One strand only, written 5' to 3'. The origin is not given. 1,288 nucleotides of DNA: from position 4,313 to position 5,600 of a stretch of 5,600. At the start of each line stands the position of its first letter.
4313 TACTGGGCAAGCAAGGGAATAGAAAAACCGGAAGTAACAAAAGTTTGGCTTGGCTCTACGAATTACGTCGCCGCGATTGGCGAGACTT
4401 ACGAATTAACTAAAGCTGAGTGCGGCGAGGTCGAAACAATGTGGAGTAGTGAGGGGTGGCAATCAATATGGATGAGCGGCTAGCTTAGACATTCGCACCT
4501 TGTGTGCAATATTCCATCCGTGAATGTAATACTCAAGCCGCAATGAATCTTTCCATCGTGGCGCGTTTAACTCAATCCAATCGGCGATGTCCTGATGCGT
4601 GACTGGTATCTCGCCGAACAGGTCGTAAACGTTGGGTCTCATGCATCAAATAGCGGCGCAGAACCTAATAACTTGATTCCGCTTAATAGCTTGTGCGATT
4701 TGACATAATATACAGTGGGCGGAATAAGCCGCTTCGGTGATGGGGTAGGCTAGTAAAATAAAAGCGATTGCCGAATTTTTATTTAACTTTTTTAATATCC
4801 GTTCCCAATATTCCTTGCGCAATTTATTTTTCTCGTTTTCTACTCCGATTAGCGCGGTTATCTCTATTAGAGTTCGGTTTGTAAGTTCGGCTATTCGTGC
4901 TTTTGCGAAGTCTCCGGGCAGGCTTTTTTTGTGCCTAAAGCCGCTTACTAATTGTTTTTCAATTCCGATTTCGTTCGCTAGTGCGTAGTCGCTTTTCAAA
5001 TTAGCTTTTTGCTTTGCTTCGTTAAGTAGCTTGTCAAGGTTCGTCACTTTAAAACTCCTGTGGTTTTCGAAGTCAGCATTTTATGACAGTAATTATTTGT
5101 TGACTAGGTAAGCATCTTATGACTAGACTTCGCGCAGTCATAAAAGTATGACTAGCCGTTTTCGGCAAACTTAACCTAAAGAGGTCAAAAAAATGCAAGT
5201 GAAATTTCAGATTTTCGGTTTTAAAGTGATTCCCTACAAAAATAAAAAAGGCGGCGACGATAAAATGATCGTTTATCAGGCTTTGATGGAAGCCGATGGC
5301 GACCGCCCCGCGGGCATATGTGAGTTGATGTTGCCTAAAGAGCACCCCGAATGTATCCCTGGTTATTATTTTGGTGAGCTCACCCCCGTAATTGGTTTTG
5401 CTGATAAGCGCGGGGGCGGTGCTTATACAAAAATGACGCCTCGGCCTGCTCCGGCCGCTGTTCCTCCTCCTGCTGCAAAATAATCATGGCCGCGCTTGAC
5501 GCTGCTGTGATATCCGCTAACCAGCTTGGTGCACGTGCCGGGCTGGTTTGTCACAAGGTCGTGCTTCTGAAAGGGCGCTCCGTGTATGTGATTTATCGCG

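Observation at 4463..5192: AT-rich, opposite-strand two-gene module inserted between rep and the gV-like gene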

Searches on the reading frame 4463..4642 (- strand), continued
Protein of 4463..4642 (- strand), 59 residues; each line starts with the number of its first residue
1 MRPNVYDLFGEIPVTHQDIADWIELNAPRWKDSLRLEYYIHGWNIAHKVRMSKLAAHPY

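Call 79: search_protein_families(library=pfam, proteins=[L050:6052-6816:+, L058:6066-6830:+, L054:6092-6811:+, L042:5907-6845:+, L064:5858-6850:+, L066:4231-6699:+, L048:6405-6716:+, L059:6356-6727:+, L051:5245-5748:-, L049:123-686:+], max_evalue=0.001)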
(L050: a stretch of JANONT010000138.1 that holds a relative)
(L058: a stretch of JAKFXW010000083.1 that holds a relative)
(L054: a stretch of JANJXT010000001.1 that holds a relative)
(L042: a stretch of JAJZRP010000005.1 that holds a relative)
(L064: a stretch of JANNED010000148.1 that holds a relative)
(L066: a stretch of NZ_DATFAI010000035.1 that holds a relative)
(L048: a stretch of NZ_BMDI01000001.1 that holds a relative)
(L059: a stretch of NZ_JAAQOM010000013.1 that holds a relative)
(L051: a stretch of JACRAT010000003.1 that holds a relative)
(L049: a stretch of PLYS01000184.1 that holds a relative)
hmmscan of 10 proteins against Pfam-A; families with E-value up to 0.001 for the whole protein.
L050:6052-6816:+ (254 aa): 1 family
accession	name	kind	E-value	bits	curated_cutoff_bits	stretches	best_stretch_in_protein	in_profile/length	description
PF01026.27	TatD_DNase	-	3.3e-85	286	27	1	3-251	1-252/253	TatD related DNase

L058:6066-6830:+ (254 aa): 1 family
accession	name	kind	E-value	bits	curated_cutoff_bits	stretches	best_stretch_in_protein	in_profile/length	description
PF01026.27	TatD_DNase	-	1.6e-85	286.9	27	1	3-252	1-253/253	TatD related DNase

L054:6092-6811:+ (239 aa): 1 family
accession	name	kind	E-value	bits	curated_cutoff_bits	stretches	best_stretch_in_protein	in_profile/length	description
PF08808.17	RES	-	5.7e-20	72.3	23.2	1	84-203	22-137/157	RES domain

L042:5907-6845:+ (312 aa): 0 families

L064:5858-6850:+ (330 aa): 1 family
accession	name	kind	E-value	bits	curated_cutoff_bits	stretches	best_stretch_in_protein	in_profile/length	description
PF00892.27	EamA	-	1.8e-14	54.6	28.2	2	171-318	2-134/135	EamA-like transporter family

L066:4231-6699:+ (822 aa): 1 family
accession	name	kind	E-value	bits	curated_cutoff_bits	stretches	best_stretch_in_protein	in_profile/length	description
PF03176.21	MMPL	-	8e-24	84.6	20.5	2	553-789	58-302/333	MMPL family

L048:6405-6716:+ (103 aa): 0 families

L059:6356-6727:+ (123 aa): 1 family
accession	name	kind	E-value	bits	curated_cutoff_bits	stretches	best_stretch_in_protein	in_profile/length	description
PF03860.21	DUF326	-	8.5e-13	48.2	20.4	2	67-85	3-21/21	Domain of Unknown Function (DUF326)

L051:5245-5748:- (167 aa): 2 families
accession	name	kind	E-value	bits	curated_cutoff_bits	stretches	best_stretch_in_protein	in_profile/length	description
PF12375.13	DUF3653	-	2.8e-12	47.1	22.4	1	79-131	1-53/66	Phage protein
PF13560.12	HTH_31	-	0.00059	20.5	27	0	34-87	9-61/64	Helix-turn-helix domain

L049:123-686:+ (187 aa): 1 family
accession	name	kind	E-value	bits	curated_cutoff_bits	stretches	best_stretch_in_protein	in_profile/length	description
PF12375.13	DUF3653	-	6.8e-06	26.6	22.4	1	109-154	1-46/66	Phage protein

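Call 91: search_protein_families(library=pfam, proteins=[L004:5460-5861:-, L052:6109-6780:-], max_evalue=0.01)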
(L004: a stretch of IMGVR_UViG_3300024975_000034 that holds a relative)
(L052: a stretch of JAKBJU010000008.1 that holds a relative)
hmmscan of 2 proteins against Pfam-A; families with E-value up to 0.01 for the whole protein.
L004:5460-5861:- (133 aa): 8 families
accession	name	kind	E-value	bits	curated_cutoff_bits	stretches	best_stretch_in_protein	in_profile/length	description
PF13384.12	HTH_23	-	3.1e-06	27.3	24.6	1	43-63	19-39/50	Homeodomain-like domain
PF13518.12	HTH_28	-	6e-06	26.7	25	1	34-63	7-34/52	Helix-turn-helix domain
PF13551.12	HTH_29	-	1.6e-05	25.3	28.1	1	35-62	6-33/64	Winged helix-turn helix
PF08281.18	Sigma70_r4_2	-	0.0014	18.6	25.7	1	36-61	21-46/54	Sigma-70, region 4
PF13730.12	HTH_36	-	0.0027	17.9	25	1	41-63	25-47/55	Helix-turn-helix domain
PF12728.13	HTH_17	-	0.0038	17.9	27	1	45-65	5-25/51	Helix-turn-helix domain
PF01381.28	HTH_3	-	0.004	17.6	23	1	45-72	13-41/55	Helix-turn-helix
PF13443.12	HTH_26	-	0.0057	17.3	22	1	31-71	1-40/63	Cro/C1-type HTH DNA-binding domain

L052:6109-6780:- (223 aa): 1 family
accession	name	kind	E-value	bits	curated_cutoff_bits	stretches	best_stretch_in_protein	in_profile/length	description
PF04536.20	TPM_phosphatase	-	7.8e-27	94.2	22.1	1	33-156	1-124/125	TPM domain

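Call 98: search_protein_families(library=padloc, proteins=[window:4463-4642:-, L002:2788-3324:+, L007:6849-7205:+], max_evalue=0.1)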
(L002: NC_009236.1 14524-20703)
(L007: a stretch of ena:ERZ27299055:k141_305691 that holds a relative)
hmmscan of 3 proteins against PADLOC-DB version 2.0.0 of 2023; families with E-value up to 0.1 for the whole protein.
window:4463-4642:- (59 aa): 0 families

L002:2788-3324:+ (178 aa): 0 families

L007:6849-7205:+ (118 aa): 0 families

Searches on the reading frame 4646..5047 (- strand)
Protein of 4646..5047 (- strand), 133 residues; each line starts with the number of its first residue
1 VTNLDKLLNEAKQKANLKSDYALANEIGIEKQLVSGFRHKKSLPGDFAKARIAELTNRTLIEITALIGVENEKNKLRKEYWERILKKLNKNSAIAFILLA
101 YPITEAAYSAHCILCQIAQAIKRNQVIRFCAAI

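Call 4: search_protein_families(library=pfam, proteins=[window:4646-5047:-], max_evalue=1)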
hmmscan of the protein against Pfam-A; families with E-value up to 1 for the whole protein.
window:4646-5047:- (133 aa): 5 families
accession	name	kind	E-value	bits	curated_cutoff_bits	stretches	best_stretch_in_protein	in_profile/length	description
PF12472.13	DUF3693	-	0.0018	18.3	21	1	66-99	3-38/60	Phage related protein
PF07022.19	Phage_CI_repr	-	0.017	15.9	22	1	9-60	4-54/65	Bacteriophage CI repressor helix-turn-helix domain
PF03874.21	RNA_pol_Rpb4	-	0.043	14.5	25.6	1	3-90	34-114/116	RNA polymerase Rpb4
PF09707.15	Cas_Cas2CT1978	-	0.072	13.6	24.7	1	57-95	18-56/86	CRISPR-associated protein (Cas_Cas2CT1978)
PF05724.17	TPMT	-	0.13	12.3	26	1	45-106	104-163/218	Thiopurine S-methyltransferase (TPMT)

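Call 5: search_protein_families(library=phrogs, proteins=[window:4646-5047:-], max_evalue=1)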
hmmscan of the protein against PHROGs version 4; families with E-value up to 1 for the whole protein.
window:4646-5047:- (133 aa): 7 families
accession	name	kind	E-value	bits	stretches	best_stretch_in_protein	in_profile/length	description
phrog_638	-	transcription regulation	4.4e-17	63.3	1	3-121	3-128/145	transcriptional regulator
phrog_4441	-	DNA, RNA and nucleotide metabolism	8.6e-14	52.6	1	1-93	2-93/98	HTH DNA binding protein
phrog_34897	-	unknown function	1.4e-07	32.1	1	3-110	3-110/279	-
phrog_3642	-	DNA, RNA and nucleotide metabolism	0.006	17.5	1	8-55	12-59/79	HTH DNA binding protein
phrog_16445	-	unknown function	0.022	15.8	1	46-78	26-59/63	-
phrog_4161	-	unknown function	0.059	14.4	1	13-48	34-69/81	-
phrog_390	-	transcription regulation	0.48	11.9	1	47-90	32-78/97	Arc-like repressor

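Call 8: search_dna_similar(query=window:4646-5047:-, collection=phages, mode=protein, max_rows=30, max_evalue=0.001)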
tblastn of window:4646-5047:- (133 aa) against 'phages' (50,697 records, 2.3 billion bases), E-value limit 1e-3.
Records with a match: 2; places in all: 2; records where one place covers at least 80% of the query: 0.
Best place of each record, by identity: <60% 2.
By first word of the organism name: Burkholderia 2.
By host as written in the record: Burkholderia pseudomallei 2.
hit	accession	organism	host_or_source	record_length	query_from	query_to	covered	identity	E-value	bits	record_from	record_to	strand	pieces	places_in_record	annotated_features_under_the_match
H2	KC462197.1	Burkholderia phage ST79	Burkholderia pseudomallei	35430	1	102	77%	31.4%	1e-5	49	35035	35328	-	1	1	helix-turn-helix domain protein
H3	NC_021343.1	Burkholderia phage ST79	Burkholderia pseudomallei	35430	1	102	77%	31.4%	1e-5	49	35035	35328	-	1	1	HTH DNA binding protein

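Call 16: find_homologous_proteins(query=window:4646-5047:-, max_evalue=0.001)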
Query window:4646-5047:- (133 aa): 1 proteins with E <= 0.001 among 29 candidates.
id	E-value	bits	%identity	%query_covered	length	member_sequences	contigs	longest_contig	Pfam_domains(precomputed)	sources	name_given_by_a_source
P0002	1.6e-71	256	95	96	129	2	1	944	-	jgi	jgi:5,10-methylene-tetrahydrofolate dehydrogenase/methenyl tetrahydrofolate cyclohydrolase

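Call 22: search_protein_families(library=ncbifam, proteins=[window:4646-5047:-], max_evalue=1)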
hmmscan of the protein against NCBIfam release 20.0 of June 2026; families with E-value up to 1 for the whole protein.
window:4646-5047:- (133 aa): 0 families

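Call 34: find_related_loci(query=window:4646-5047:-, collection=viral_contigs, flank=6000)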
Query window:4646-5047:- (133 aa) in viral_contigs; peptide patterns used: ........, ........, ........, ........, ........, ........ (x = any residue, [..] = any of these).
18 stretches matched a pattern, but none encodes a relative of the query by tblastn (E <= 1e-3).

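Call 98: search_protein_families(library=padloc, proteins=[window:4646-5047:-], max_evalue=0.1)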
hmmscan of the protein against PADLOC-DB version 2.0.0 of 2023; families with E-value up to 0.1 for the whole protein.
window:4646-5047:- (133 aa): 2 families
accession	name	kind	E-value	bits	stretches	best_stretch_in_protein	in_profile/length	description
PDLC01646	Cas2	-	0.024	12.9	1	57-95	18-56/86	"CAS-I,CAS-II,CAS-III,CAS-IV,CAS-V,CAS-VI; acquisition_2"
PDLC01261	Cas2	-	0.051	11.8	1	57-94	18-55/91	"CAS-I,CAS-II,CAS-III,CAS-IV,CAS-V,CAS-VI; acquisition_2"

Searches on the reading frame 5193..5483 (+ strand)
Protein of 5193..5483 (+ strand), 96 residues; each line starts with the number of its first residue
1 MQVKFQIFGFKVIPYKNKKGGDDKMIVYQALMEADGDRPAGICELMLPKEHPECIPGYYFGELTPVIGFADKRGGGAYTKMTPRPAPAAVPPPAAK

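Call 4: search_protein_families(library=pfam, proteins=[window:5193-5483:+], max_evalue=1)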
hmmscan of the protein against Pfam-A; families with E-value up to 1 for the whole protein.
window:5193-5483:+ (96 aa): 0 families

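Call 5: search_protein_families(library=phrogs, proteins=[window:5193-5483:+], max_evalue=1)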
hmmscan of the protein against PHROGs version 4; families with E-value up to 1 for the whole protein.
window:5193-5483:+ (96 aa): 0 families

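Call 22: search_protein_families(library=ncbifam, proteins=[window:5193-5483:+], max_evalue=1)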
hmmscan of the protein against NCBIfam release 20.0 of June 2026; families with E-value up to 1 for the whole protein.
window:5193-5483:+ (96 aa): 0 families

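Call 95: search_solved_structures(query=window:5193-5483:+, max_evalue=10)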
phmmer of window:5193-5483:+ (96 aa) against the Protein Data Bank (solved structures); distinct sequences matched with E-value up to 10: 0.

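Call 101: predict_structure(protein=window:5193-5483:+)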
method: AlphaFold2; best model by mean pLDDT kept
length: 96 residues; sequences in the alignment: 1
mean_pLDDT: 48.3   pTM: 0.35
mean pLDDT of the five models: 48.3, 47.8, 42.2, 39.9, 36.2
residues with pLDDT >= 90: 0; 70-90: 3; 50-70: 45; < 50: 48
segments of 3 or more residues with pLDDT < 50: 1-3, 49-54, 56-92
pLDDT, mean of each block of 10 residues (from residue 1): 54 65 64 59 54 41 30 31 37 48
secondary structure, 60 per line:
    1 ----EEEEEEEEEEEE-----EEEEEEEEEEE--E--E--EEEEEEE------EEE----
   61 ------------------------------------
elements in order: E5-16 E22-32 E41-47 E54-56
